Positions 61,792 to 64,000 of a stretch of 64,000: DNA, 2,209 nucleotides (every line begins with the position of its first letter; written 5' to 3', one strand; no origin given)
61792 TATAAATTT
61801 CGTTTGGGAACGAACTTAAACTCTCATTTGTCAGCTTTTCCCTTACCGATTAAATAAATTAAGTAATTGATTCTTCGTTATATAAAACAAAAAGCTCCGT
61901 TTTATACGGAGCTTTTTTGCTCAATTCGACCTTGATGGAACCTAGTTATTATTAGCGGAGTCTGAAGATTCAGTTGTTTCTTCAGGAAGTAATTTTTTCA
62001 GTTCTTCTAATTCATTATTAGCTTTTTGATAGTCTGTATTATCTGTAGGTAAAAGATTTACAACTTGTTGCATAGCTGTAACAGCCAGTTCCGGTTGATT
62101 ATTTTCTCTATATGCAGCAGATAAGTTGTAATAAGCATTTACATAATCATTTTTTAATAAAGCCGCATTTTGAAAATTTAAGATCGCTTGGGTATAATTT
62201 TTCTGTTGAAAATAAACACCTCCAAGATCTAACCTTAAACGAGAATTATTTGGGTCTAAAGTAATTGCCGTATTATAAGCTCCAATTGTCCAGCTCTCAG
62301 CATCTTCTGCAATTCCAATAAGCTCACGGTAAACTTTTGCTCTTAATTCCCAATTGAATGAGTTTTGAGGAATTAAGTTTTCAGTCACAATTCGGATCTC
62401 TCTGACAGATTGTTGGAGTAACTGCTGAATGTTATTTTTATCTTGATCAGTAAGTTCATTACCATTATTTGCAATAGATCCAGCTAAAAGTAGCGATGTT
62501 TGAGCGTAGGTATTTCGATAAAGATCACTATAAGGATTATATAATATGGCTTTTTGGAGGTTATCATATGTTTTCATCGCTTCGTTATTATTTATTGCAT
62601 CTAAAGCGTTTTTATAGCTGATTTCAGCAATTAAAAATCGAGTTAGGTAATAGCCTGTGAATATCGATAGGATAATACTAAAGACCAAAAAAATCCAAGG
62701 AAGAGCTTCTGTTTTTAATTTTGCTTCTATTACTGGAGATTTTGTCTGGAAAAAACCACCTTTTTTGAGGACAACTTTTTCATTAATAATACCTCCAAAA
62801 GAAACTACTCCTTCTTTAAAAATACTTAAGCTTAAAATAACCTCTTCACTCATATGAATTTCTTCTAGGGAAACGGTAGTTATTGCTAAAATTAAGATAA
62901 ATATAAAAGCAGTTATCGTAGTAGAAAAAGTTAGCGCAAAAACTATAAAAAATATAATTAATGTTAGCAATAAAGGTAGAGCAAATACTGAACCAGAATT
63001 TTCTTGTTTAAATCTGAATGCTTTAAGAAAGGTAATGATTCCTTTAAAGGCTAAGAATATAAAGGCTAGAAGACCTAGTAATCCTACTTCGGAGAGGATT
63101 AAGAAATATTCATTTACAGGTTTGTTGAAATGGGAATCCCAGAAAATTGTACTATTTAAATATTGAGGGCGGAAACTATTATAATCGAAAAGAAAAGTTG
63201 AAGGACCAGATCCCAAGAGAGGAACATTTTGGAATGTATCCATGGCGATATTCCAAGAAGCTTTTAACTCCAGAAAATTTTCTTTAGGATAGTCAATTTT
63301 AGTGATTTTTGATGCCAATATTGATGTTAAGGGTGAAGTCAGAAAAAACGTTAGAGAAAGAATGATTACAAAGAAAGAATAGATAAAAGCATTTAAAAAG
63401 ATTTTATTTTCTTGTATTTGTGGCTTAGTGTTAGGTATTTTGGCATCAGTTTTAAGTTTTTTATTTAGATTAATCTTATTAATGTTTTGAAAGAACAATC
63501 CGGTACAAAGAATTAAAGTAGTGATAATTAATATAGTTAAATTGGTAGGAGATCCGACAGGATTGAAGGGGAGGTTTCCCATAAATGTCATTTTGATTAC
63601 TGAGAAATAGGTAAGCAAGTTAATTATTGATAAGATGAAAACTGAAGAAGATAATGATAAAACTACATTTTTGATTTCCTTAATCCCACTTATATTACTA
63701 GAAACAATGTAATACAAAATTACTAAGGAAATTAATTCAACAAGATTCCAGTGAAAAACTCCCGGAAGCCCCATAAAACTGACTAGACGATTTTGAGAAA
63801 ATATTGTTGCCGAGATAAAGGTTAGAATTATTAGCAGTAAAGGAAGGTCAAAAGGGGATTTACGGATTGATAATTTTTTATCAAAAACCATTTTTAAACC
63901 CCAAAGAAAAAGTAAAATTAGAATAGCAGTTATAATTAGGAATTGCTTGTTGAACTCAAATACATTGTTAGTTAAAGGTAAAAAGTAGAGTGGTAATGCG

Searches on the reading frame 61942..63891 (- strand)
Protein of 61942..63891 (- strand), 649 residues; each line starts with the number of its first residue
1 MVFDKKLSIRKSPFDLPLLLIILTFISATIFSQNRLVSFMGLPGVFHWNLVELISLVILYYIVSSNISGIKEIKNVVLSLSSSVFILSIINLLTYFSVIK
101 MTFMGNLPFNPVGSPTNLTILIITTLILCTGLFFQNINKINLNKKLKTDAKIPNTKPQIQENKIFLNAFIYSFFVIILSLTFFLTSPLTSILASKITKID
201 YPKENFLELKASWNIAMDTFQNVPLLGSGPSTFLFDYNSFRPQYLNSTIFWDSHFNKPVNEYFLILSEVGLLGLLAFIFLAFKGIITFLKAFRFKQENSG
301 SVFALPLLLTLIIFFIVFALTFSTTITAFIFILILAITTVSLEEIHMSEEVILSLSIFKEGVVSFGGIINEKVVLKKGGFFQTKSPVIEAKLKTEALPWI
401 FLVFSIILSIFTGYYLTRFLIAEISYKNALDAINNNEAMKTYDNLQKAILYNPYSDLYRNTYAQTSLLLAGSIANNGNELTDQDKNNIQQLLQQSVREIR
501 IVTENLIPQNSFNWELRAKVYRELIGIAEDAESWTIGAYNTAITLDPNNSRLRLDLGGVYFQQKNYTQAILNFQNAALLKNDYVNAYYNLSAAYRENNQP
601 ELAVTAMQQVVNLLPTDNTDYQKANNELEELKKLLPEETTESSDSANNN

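Call 78: search_protein_families(library=pfam, proteins=[window:61942-63891:-], max_evalue=0.00001)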
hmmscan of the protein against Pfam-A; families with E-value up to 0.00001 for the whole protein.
window:61942-63891:- (649 aa): 6 families
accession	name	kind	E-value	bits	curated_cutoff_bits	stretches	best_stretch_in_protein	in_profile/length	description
PF13414.12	TPR_11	-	5.1e-09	36.1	26.8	0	559-595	3-39/42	TPR repeat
PF14559.12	TPR_19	-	2.7e-08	34.5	25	0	561-623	2-63/68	Tetratricopeptide repeat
PF07719.23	TPR_2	-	7.6e-08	32.3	27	0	585-617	2-34/34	Tetratricopeptide repeat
PF13431.12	TPR_17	-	6.2e-07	29.6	24.4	0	538-570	1-33/34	Tetratricopeptide repeat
PF13181.12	TPR_8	-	1.1e-06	28.8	25.7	0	585-613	2-30/34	Tetratricopeptide repeat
PF00515.34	TPR_1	-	4.1e-06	26.8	27.8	0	556-577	7-28/34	Tetratricopeptide repeat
